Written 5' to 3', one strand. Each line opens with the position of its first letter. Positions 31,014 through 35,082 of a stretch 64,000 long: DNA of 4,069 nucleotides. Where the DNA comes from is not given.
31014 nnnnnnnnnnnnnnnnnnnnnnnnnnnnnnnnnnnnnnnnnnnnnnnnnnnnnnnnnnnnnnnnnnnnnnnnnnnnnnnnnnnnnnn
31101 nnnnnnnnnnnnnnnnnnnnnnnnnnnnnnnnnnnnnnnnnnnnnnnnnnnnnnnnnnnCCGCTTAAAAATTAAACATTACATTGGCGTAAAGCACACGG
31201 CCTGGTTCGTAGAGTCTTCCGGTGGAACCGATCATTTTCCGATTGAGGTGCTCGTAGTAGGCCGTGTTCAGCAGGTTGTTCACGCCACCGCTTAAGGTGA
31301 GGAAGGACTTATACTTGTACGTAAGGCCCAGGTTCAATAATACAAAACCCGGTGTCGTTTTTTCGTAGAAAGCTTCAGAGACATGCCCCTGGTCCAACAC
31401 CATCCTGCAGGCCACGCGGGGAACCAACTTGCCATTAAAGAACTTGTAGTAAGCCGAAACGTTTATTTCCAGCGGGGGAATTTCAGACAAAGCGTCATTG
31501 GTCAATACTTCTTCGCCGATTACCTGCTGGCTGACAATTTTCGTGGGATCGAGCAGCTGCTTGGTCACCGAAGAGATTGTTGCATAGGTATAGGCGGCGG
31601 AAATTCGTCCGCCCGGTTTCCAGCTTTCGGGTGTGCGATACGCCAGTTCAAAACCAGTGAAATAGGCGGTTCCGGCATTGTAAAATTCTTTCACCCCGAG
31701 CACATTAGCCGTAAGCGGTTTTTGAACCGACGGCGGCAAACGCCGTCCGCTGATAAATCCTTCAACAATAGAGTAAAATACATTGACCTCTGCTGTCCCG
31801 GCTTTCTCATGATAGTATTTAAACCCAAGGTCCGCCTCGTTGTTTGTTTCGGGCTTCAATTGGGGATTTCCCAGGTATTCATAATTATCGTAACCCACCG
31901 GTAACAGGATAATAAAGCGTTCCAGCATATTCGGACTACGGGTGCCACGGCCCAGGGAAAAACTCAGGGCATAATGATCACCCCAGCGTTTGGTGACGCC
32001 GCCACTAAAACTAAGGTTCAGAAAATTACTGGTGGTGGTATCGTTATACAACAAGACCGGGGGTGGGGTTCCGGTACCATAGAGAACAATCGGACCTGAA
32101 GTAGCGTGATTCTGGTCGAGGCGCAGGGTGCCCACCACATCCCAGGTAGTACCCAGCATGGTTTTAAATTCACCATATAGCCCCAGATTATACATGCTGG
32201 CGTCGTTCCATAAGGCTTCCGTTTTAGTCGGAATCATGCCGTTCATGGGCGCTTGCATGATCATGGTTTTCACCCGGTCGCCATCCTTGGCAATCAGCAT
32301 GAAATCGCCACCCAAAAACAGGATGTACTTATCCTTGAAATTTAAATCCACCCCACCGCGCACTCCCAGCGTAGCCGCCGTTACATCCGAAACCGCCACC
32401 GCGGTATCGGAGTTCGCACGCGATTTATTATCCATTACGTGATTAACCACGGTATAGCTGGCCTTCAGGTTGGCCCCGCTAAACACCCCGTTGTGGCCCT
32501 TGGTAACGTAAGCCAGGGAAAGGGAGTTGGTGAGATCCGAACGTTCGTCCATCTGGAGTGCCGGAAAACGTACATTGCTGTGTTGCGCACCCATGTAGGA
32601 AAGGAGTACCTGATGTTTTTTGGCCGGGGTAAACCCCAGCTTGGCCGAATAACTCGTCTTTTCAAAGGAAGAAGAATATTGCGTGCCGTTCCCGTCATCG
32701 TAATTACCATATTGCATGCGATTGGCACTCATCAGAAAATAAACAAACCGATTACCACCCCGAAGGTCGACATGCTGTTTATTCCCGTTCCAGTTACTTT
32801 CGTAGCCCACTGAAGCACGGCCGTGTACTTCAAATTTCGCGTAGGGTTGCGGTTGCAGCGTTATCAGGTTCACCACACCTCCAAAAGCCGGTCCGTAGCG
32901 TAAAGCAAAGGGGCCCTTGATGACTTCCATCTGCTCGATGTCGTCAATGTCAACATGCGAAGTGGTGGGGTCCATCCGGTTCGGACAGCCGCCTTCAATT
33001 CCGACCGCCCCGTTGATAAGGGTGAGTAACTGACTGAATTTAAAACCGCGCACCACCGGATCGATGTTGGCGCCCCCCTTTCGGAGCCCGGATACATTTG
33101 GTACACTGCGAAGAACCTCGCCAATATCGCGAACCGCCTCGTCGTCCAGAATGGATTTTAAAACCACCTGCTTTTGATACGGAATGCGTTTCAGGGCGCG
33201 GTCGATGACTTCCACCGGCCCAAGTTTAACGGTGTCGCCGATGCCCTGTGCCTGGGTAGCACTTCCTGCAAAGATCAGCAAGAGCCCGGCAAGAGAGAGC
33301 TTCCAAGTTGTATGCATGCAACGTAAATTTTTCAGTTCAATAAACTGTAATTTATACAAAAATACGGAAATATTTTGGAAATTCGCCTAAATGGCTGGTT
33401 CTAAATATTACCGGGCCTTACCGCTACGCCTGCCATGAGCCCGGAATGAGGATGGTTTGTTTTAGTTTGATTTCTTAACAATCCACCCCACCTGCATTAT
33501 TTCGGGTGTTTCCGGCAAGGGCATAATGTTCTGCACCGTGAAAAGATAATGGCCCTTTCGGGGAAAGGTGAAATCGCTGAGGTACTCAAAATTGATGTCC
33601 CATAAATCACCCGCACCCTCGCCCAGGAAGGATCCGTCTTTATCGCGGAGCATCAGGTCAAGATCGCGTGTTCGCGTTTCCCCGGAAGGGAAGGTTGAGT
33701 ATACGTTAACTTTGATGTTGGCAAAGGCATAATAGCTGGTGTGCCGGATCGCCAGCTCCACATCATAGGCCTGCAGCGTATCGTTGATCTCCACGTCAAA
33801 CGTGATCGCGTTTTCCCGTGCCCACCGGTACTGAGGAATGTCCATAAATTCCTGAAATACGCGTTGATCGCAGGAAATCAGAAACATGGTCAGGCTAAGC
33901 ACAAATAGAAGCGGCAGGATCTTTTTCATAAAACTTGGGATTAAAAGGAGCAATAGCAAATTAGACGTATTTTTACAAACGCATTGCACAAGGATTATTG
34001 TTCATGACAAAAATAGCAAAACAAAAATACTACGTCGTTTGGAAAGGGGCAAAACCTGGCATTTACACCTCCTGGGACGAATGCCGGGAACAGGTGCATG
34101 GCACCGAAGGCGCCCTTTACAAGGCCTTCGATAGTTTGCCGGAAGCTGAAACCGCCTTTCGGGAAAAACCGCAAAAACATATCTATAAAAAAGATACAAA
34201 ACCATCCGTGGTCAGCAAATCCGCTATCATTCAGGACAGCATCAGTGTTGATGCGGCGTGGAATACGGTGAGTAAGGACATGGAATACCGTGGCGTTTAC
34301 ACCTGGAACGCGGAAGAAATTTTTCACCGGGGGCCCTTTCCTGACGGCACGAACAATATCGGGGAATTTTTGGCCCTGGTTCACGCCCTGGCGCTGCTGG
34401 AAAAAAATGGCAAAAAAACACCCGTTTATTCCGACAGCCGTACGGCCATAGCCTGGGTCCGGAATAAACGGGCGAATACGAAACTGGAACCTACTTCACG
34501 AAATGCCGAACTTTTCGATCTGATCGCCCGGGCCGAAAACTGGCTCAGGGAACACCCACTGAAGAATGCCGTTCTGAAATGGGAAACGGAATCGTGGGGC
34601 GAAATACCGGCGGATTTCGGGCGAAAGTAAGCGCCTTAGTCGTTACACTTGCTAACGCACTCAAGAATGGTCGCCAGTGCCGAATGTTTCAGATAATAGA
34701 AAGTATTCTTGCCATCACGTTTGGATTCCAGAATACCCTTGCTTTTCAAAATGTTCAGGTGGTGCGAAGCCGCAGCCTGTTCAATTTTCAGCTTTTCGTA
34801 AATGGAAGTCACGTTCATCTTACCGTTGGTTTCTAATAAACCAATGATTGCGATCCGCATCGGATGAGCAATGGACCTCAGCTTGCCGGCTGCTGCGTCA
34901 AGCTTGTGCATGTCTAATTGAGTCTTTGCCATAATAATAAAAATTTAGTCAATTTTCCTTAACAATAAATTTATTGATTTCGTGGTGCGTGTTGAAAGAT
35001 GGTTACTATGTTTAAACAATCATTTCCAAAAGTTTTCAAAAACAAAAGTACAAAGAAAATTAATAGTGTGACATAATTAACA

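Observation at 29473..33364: TonB-dependent receptor / unknown lipoprotein / MbnP-like lipoprotein / OsmC operon: an MbnT-MbnP-type module without MbnH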

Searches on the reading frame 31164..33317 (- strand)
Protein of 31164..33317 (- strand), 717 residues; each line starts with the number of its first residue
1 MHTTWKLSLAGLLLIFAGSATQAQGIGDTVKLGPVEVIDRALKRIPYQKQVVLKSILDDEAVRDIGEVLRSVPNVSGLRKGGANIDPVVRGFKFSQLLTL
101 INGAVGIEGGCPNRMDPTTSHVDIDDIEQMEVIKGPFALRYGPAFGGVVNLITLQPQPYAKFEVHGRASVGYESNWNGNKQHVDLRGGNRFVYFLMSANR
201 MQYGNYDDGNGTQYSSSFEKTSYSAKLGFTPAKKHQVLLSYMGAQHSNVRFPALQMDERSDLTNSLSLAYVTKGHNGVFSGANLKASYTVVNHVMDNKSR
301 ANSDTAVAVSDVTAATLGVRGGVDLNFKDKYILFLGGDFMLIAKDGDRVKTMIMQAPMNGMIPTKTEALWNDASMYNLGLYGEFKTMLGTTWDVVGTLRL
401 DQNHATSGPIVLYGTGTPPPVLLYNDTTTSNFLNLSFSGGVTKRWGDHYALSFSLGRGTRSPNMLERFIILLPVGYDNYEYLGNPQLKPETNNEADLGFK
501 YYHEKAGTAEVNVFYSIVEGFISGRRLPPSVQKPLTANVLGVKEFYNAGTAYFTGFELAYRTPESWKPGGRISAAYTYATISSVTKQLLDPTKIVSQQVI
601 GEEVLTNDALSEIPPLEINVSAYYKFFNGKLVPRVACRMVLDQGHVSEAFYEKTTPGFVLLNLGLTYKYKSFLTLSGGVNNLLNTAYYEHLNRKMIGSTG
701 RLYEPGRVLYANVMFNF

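Call 3: search_protein_families(library=pfam, proteins=[window:31164-33317:-], max_evalue=0.01)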
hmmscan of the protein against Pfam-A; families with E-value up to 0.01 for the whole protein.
window:31164-33317:- (717 aa): 3 families
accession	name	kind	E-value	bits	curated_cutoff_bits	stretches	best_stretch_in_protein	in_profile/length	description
PF00593.30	TonB_dep_Rec_b-barrel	-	4.9e-33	116.1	27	1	205-682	8-436/436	TonB dependent receptor-like, beta-barrel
PF07715.20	Plug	-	6.7e-16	59.2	23.9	1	43-148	3-107/107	TonB-dependent Receptor Plug Domain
PF14905.12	OMP_b-brl_3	-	9.6e-05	22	27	1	481-592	207-300/408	Outer membrane protein beta-barrel family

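Call 4: search_protein_families(library=ncbifam, proteins=[window:31164-33317:-], max_evalue=0.01)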
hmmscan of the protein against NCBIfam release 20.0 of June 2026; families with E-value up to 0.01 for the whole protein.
window:31164-33317:- (717 aa): 25 families
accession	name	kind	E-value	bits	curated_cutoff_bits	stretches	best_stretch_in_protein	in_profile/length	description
TIGR01778.1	TonB-copper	equivalog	5.5e-74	250.1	472.45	2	62-528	14-470/637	TonB-dependent copper receptor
TIGR01785.1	TonB-hemin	subfamily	7.1e-49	166.8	316.85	1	39-717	12-677/677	TonB-dependent heme/hemoglobin receptor family protein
TIGR01786.1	TonB-hemlactrns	subfamily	5e-46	157.4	323.75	1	40-717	16-719/719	TonB-dependent hemoglobin/transferrin/lactoferrin family receptor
TIGR01783.1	TonB-siderophor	subfamily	1.6e-29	103.1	223.5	2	51-296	8-244/649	TonB-dependent siderophore receptor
TIGR01782.1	TonB-Xanth-Caul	subfamily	6.4e-21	74.3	310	2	483-717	638-868/868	TonB-dependent receptor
NF010010.0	PRK13483.1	equivalog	3.3e-15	55.1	927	1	41-245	46-254/660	ligand-gated channel protein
NF010038.0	PRK13513.1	equivalog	6e-15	54.8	942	1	50-283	57-295/659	ligand-gated channel protein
NF010051.0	PRK13528.1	subfamily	3.4e-13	48.7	583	2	113-160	132-178/727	FepA family TonB-dependent siderophore receptor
NF010048.1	PRK13524.1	subfamily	9.5e-13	47.5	493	2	118-170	139-192/744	FepA family TonB-dependent siderophore receptor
NF007478.2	PRK10064.1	equivalog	1e-12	47.2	745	1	27-154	30-158/663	catecholate siderophore receptor CirA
NF010012.0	PRK13486.1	equivalog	1.4e-11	43.5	924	2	51-180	48-183/696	TonB-dependent receptor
TIGR01779.1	TonB-B12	equivalog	5e-11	41.9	599.7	1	58-164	58-164/614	TonB-dependent vitamin B12 receptor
NF049945.1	TonB_dep_FCYXU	equivalog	7.5e-11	41.3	825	1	88-199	99-211/697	TonB-dependent receptor, FCYXU motif-type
NF010011.0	PRK13484.1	equivalog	4.2e-10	38.5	1197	1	44-259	46-265/682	IreA family TonB-dependent siderophore receptor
NF050067.1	TonBEntbctnRecCfrA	equivalog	5.3e-10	38.2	1200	1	42-179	40-182/698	TonB-dependent ferric enterobactin receptor CfrA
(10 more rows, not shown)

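Call 62: search_solved_structures(query=window:31164-33317:-, max_evalue=1e-10, show_alignments=1)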
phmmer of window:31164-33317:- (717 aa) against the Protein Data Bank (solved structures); distinct sequences matched with E-value up to 1e-10: 9.
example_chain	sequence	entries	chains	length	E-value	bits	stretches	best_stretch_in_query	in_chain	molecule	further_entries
6fok_A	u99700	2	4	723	5.9e-40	140.3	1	64-522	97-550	Putative copper transport outer membrane porin OprC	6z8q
6z8s_A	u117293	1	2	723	5.6e-39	137.1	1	64-522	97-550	Putative copper transport outer membrane porin OprC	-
6z8r_A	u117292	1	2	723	5.6e-39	137.1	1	64-522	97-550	Putative copper transport outer membrane porin OprC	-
6z8t_A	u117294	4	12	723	1.4e-38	135.8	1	64-522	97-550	Putative copper transport outer membrane porin OprC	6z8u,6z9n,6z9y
6z8y_A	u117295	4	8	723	1.5e-38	135.7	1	64-522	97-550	Putative copper transport outer membrane porin OprC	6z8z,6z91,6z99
6fom_A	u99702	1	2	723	1e-37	133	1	64-522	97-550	Putative copper transport outer membrane porin OprC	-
8the_A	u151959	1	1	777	3e-11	45.5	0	38-175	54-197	Heme/hemoglobin uptake outer membrane receptor PhuR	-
2hdf_A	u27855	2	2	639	5e-11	44.7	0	36-154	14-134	Colicin I receptor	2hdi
9nn6_A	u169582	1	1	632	7.4e-11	44.2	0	38-154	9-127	Colicin I receptor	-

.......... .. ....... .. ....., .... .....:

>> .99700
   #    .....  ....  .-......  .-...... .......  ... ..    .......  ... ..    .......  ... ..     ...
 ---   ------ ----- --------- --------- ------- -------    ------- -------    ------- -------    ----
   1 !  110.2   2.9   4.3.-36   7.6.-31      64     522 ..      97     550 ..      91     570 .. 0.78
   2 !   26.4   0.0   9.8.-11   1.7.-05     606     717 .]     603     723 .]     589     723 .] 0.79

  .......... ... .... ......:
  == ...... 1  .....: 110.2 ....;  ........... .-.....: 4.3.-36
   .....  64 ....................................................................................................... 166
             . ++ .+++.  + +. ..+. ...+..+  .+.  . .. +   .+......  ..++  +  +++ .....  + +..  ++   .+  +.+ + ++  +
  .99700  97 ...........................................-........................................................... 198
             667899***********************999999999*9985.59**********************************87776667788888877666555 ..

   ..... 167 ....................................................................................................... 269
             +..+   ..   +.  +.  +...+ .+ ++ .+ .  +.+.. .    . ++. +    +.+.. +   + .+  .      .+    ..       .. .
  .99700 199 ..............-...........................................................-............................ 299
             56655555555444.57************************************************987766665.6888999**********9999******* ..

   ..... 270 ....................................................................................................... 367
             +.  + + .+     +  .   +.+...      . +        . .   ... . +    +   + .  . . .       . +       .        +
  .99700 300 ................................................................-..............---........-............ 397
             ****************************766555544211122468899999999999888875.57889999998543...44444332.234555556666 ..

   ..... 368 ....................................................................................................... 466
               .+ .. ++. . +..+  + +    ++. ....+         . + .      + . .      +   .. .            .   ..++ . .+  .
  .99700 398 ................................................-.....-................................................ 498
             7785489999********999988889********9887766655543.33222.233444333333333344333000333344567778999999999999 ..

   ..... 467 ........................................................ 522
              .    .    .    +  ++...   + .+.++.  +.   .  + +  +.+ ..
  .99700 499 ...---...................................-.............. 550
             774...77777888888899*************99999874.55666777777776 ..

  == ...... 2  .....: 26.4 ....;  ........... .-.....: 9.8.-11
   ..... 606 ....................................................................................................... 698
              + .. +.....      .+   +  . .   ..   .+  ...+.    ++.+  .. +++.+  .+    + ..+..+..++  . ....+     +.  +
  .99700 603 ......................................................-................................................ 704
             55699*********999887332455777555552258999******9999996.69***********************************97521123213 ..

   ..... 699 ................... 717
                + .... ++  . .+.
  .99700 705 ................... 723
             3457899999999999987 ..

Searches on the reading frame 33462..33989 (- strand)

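Call 3: search_protein_families(library=pfam, proteins=[window:33462-33989:-], max_evalue=0.01)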
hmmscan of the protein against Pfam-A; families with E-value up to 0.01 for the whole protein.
window:33462-33989:- (175 aa): 1 family
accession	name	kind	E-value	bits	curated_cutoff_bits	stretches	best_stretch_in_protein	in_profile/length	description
PF14109.11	GldH_lipo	-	3.2e-27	96.3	27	1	44-168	2-126/129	GldH lipoprotein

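Call 4: search_protein_families(library=ncbifam, proteins=[window:33462-33989:-], max_evalue=0.01)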
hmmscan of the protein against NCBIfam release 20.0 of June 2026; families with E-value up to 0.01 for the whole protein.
window:33462-33989:- (175 aa): 1 family
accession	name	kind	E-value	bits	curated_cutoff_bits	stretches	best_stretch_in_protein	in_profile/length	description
TIGR03511.1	GldH_lipo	subfamily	1.2e-21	77.5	78.7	1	29-169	9-151/155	gliding motility lipoprotein GldH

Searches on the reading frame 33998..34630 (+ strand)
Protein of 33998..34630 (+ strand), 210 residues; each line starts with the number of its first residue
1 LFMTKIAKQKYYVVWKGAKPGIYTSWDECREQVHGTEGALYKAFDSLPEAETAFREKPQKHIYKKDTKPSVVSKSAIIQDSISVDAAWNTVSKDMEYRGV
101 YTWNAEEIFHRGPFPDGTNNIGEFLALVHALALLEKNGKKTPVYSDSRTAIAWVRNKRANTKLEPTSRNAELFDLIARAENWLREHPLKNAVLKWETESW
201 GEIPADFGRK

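Call 3: search_protein_families(library=pfam, proteins=[window:33998-34630:+], max_evalue=0.01)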
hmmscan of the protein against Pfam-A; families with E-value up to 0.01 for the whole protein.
window:33998-34630:+ (210 aa): 2 families
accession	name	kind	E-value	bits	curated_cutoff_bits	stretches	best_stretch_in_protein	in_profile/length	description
PF01693.22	Cauli_VI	-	1.6e-19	70.3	21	1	10-52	1-43/44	Ribonuclease H1 N-terminal domain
PF00075.30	RNase_H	-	7.5e-05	23.4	25.8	1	99-178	22-104/141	RNase H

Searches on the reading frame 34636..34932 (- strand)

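Call 3: search_protein_families(library=pfam, proteins=[window:34636-34932:-], max_evalue=0.01)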
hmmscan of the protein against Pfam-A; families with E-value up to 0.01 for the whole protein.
window:34636-34932:- (98 aa): 10 families
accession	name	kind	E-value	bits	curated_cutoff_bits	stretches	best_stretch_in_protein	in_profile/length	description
PF01022.26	HTH_5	-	2e-09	37.6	22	1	24-70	2-47/47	Bacterial regulatory protein, arsR family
PF12840.13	HTH_20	-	1.3e-08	35.1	27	1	21-70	1-50/51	Helix-turn-helix domain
PF01047.28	MarR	-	6.9e-05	23.1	24.6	1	29-73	8-52/59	MarR family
PF01978.25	TrmB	-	0.0002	21.6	25.6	1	32-80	17-63/68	Sugar-specific transcriptional regulator TrmB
PF12802.13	MarR_2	-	0.00031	21.3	27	1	25-74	6-56/61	MarR family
PF21248.3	SoFic-like_C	-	0.00089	19.9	27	1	41-80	33-72/76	Protein adenylyltransferase SoFic-like, C-terminal domain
PF13412.12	HTH_24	-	0.00092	19.2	21.9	1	26-69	5-48/48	Winged helix-turn-helix DNA-binding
PF14394.12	DUF4423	-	0.0019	18.4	30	1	4-75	3-73/165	Domain of unknown function (DUF4423)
PF24033.1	DUF7342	-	0.0063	16.9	31.6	1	41-85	20-64/150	Family of unknown function (DUF7342)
PF03965.22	Penicillinase_R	-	0.0073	17.1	22.6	1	29-82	8-65/115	Penicillinase repressor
